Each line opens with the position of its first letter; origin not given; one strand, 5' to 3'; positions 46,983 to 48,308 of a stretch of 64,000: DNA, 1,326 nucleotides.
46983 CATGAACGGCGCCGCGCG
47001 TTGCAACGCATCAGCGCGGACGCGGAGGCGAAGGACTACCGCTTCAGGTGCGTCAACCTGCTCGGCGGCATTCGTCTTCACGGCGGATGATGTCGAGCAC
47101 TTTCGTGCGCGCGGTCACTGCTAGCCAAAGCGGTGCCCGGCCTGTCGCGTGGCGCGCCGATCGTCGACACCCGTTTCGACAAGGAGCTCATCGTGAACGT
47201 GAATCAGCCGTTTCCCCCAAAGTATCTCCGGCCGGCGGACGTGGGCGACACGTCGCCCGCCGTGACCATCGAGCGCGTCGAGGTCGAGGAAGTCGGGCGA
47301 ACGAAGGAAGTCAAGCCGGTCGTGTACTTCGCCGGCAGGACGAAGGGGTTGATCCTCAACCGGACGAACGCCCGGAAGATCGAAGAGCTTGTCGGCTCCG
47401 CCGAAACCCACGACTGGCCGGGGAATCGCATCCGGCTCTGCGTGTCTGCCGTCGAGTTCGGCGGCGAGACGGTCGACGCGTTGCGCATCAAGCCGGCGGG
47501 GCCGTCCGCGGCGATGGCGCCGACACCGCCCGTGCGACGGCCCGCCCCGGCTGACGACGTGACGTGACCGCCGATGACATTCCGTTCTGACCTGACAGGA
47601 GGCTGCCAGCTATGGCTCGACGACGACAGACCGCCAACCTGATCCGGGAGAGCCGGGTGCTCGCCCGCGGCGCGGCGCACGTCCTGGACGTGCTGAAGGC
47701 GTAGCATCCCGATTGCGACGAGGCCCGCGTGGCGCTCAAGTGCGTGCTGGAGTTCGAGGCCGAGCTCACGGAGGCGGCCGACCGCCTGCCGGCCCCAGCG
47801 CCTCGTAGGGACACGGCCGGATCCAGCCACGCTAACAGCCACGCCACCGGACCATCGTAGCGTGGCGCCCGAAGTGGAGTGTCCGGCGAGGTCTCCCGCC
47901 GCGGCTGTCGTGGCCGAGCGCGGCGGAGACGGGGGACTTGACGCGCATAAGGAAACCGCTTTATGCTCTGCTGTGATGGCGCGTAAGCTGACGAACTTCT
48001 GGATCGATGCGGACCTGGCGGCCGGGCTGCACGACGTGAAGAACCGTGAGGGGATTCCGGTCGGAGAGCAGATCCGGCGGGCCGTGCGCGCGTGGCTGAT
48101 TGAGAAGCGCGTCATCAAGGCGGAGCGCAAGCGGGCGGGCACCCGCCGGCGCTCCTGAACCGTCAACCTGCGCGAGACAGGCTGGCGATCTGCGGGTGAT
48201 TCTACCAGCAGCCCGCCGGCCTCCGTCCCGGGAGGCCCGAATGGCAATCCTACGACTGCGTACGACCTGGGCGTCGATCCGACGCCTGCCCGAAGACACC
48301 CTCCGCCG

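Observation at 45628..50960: Perfect 47-bp duplication of the tRNA-Val 3' half brackets a 5.3-kb integrase-less island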

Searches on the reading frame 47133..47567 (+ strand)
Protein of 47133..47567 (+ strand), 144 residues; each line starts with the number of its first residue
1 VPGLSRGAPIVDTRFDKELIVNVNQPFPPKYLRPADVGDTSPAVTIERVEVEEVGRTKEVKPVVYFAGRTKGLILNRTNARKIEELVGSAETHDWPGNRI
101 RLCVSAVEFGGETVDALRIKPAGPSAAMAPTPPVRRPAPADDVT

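Call 6: search_protein_families(library=pfam, proteins=[window:47133-47567:+], max_evalue=0.1)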
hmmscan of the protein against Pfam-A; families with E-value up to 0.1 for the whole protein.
window:47133-47567:+ (144 aa): 0 families

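Call 7: search_protein_families(library=padloc, proteins=[window:47133-47567:+], max_evalue=0.1)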
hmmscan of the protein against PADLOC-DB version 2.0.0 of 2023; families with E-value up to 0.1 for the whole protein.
window:47133-47567:+ (144 aa): 0 families

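Call 8: search_protein_families(library=phrogs, proteins=[window:47133-47567:+], max_evalue=0.1)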
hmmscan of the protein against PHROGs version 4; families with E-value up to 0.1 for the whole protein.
window:47133-47567:+ (144 aa): 1 family
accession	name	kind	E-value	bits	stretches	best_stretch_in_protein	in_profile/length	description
phrog_21613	-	unknown function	2.3e-15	57.7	1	28-128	13-118/166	-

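Call 27: find_related_loci(query=window:47196-47567:+, collection=viral_contigs, flank=10000)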
Query window:47196-47567:+ (123 aa) in viral_contigs; peptide patterns used: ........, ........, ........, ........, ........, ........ (x = any residue, [..] = any of these).
19 stretches matched a pattern; 5 encode a relative of the query (tblastn E <= 1e-3); 5 distinct loci.
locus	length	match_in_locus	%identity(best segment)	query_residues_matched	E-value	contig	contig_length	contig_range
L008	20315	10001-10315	52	1-105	9e-35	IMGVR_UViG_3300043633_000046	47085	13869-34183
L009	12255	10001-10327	50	1-115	2e-31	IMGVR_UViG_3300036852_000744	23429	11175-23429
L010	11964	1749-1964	46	30-103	8e-15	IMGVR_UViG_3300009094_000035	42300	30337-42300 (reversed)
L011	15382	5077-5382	36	9-108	3e-14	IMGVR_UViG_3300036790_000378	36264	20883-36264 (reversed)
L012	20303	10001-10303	51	1-101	1e-32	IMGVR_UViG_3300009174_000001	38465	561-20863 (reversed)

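Call 85: search_dna_similar(query=window:47196-47567:+, collection=phages, mode=protein, max_rows=10)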
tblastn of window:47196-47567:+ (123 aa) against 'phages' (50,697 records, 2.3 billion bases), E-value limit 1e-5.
Records with a match: 15; places in all: 15; records where one place covers at least 80% of the query: 7.
Best place of each record, by identity: <60% 15.
By first word of the organism name: Pseudomonas 7; Klebsiella 4; Enterobacter 3; Stenotrophomonas 1.
By host as written in the record: Pseudomonas aeruginosa PA14 4; Klebsiella pneumoniae 2; Pseudomonas sp. 1; Pseudomonas aeruginosa 7869 1; Pseudomonas aeruginosa 1; Klebsiella pneumoniae ST13-OXA48 1; Klebsiella pneumoniae KP26 1; Stenotrophomonas maltophilia 1640 1; and 3 more.
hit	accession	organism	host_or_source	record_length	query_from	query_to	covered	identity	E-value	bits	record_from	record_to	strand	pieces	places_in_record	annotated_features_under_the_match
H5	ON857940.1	Pseudomonas phage vB_PeaS_FBPa47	Pseudomonas sp.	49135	4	103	81%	33.6%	1e-7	54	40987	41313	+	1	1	hypothetical protein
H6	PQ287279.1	Pseudomonas phage Flu_PA14_4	Pseudomonas aeruginosa PA14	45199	4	103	81%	33.6%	1e-7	54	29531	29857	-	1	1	hypothetical protein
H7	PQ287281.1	Pseudomonas phage Flu_PA14_3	Pseudomonas aeruginosa PA14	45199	4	103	81%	33.6%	1e-7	54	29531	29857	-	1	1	hypothetical protein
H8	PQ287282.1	Pseudomonas phage Komp_PA14_gP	Pseudomonas aeruginosa PA14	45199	4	103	81%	33.6%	1e-7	54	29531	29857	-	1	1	hypothetical protein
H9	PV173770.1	Pseudomonas phage P7869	Pseudomonas aeruginosa 7869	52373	4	103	81%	33.6%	1e-7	54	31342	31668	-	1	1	hypothetical protein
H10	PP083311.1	Pseudomonas phage VB_PaD_phPA-G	Pseudomonas aeruginosa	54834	4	103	81%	33.6%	1e-7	54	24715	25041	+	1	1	hypothetical protein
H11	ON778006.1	Pseudomonas phage vB_Pae_HB2107-3I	Pseudomonas aeruginosa PA14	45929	4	103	81%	32.7%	3e-7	53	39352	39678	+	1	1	hypothetical protein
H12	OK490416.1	Klebsiella phage Kp4864-1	Klebsiella pneumoniae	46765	4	101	80%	33.3%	2e-7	54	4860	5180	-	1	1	record has no annotation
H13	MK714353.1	Klebsiella phage ST13-OXA48phi12.5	Klebsiella pneumoniae ST13-OXA48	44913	4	101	80%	33.3%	2e-7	54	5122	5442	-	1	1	hypothetical protein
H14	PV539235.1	Klebsiella phage vB_Kpn_RAH1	Klebsiella pneumoniae KP26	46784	4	101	80%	33.3%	2e-7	54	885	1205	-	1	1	hypothetical protein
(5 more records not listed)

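Call 86: get_annotated_region(hit=H13, flank=3500)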
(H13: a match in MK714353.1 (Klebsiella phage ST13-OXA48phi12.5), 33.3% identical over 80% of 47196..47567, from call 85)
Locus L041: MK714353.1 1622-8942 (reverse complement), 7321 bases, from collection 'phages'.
description: Klebsiella phage ST13-OXA48phi12.5, complete genome.
organism: Klebsiella phage ST13-OXA48phi12.5 (NCBI taxid 2594282)
taxonomy: Viruses; Duplodnaviria; Heunggongvirae; Uroviricota; Caudoviricetes
host: Klebsiella pneumoniae ST13-OXA48; source: -; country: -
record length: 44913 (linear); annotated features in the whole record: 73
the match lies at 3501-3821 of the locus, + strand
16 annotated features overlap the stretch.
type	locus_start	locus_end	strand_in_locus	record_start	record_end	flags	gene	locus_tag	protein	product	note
CDS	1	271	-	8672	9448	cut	-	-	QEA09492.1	replication protein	-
CDS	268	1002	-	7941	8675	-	-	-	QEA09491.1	primosomal protein I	-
CDS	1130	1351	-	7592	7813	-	-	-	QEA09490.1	hypothetical protein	Bacteriophage CII family protein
CDS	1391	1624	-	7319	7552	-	-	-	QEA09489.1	regulatory protein Cro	-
CDS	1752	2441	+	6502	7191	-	-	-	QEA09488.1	repressor CI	-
CDS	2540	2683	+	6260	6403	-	-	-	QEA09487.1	hypothetical protein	-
CDS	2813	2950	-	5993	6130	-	-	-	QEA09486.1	hypothetical protein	hypothetical protein H208_1849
CDS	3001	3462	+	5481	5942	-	-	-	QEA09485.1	host nuclease inhibitor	Host nuclease inhibitor GamL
CDS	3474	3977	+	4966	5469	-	-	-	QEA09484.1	hypothetical protein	-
CDS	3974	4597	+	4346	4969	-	-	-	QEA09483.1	YqaJ-like viral recombinase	-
CDS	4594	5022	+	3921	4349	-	-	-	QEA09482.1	regulator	-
CDS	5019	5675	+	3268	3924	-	-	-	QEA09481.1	DNA methyltransferase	-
CDS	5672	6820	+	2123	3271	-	-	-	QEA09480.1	DNA cytosine methyltransferase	-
CDS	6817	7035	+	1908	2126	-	-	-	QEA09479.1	hypothetical protein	-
CDS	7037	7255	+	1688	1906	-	-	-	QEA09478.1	TraR/DksA family transcriptional regulator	-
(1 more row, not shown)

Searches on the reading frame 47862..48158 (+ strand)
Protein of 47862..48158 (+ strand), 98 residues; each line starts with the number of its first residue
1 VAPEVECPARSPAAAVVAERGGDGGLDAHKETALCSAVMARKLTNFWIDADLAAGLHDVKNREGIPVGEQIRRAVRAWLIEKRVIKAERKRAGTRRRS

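Call 6: search_protein_families(library=pfam, proteins=[window:47862-48158:+], max_evalue=0.1)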
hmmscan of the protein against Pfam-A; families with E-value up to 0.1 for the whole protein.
window:47862-48158:+ (98 aa): 1 family
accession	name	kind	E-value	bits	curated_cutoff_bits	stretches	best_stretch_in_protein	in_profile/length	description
PF01402.27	RHH_1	-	0.0055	17.1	20.5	1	48-80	6-38/39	Ribbon-helix-helix protein, copG family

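Call 7: search_protein_families(library=padloc, proteins=[window:47862-48158:+], max_evalue=0.1)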
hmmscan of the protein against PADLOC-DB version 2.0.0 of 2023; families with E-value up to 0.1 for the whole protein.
window:47862-48158:+ (98 aa): 0 families

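Call 8: search_protein_families(library=phrogs, proteins=[window:47862-48158:+], max_evalue=0.1)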
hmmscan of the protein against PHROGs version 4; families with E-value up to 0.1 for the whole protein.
window:47862-48158:+ (98 aa): 0 families

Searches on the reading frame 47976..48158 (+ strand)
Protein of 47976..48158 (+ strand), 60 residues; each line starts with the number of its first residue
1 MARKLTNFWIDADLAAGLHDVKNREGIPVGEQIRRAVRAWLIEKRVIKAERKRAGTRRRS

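Call 93: find_related_loci(query=window:47976-48158:+, collection=viral_contigs, flank=10000)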
Query window:47976-48158:+ (60 aa) in viral_contigs; peptide patterns used: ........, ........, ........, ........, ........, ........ (x = any residue, [..] = any of these).
136 stretches matched a pattern; 1 encode a relative of the query (tblastn E <= 1e-3); 1 distinct loci.
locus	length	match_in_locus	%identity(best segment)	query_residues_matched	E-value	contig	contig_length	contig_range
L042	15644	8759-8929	65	3-59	7e-19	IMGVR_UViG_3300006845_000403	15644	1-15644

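Call 96: search_protein_families(library=pfam, proteins=[L042:9803-10969:+, L042:8750-8935:+, L042:8869-9279:+, L042:9276-9560:+, L042:11039-12676:-, L042:6569-7690:+, L042:4604-6262:+], max_evalue=0.01)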
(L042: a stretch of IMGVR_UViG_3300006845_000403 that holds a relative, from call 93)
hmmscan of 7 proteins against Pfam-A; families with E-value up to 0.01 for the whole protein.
L042:9803-10969:+ (388 aa): 1 family
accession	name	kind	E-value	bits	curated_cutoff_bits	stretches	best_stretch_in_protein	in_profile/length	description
PF00589.27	Phage_integrase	-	6e-14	52.6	27.1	2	218-282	22-86/172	Phage integrase family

L042:8750-8935:+ (61 aa): 1 family
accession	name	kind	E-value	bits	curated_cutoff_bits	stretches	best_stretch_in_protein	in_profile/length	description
PF01402.27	RHH_1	-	2e-05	24.8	20.5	1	9-44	4-39/39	Ribbon-helix-helix protein, copG family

L042:8869-9279:+ (136 aa): 0 families

L042:9276-9560:+ (94 aa): 0 families

L042:11039-12676:- (545 aa): 3 families
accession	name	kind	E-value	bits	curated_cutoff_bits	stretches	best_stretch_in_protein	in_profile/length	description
PF00239.26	Resolvase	-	2e-25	90.1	23.3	1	3-143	1-144/145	Resolvase, N terminal domain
PF07508.19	Recombinase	-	1e-22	80.7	21.1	1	174-284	3-98/102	Recombinase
PF13408.12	Zn_ribbon_recom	-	9.3e-10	39.2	25.3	1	307-360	1-58/58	Recombinase zinc beta ribbon domain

L042:6569-7690:+ (373 aa): 0 families

L042:4604-6262:+ (552 aa): 2 families
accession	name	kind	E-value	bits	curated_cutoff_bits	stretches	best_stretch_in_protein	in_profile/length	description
PF03354.21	TerL_ATPase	-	5.4e-29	101.6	23.7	1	62-234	6-177/178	Terminase large subunit, ATPase domain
PF20441.4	TerL_nuclease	-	4.4e-22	79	24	1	249-524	10-281/286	Terminase large subunit, endonuclease domain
